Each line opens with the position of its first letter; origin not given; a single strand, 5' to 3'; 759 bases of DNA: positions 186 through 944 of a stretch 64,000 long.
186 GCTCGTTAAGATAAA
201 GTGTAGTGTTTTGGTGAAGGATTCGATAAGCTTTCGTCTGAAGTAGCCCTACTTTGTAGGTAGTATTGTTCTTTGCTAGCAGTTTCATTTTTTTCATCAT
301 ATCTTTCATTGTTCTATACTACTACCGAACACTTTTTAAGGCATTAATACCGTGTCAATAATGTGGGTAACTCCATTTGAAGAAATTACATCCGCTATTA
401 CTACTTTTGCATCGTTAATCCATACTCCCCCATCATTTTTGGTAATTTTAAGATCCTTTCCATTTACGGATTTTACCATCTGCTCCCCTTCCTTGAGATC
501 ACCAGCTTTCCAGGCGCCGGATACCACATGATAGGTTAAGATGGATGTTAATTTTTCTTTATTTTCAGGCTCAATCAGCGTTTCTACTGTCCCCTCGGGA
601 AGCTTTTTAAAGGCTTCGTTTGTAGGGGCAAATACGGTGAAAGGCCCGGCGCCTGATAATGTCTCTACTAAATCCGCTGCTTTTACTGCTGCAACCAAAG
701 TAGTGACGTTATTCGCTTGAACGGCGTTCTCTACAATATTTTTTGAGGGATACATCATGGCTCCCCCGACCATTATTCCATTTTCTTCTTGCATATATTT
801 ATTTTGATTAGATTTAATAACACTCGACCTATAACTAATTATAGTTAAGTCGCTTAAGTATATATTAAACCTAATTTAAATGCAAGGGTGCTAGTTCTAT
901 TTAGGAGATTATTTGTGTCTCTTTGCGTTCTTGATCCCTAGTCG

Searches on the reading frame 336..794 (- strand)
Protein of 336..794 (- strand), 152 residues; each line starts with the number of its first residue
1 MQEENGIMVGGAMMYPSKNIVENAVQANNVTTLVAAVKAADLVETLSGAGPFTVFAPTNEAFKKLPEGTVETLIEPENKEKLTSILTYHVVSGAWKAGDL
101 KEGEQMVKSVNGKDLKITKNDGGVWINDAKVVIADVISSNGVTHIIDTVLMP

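Call 72: search_protein_families(library=pfam, proteins=[window:336-794:-], max_evalue=0.00001)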
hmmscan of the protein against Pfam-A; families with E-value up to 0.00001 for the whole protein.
window:336-794:- (152 aa): 1 family
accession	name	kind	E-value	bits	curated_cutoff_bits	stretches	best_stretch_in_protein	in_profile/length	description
PF02469.27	Fasciclin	-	4.5e-40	137.1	22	1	29-152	2-123/123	Fasciclin domain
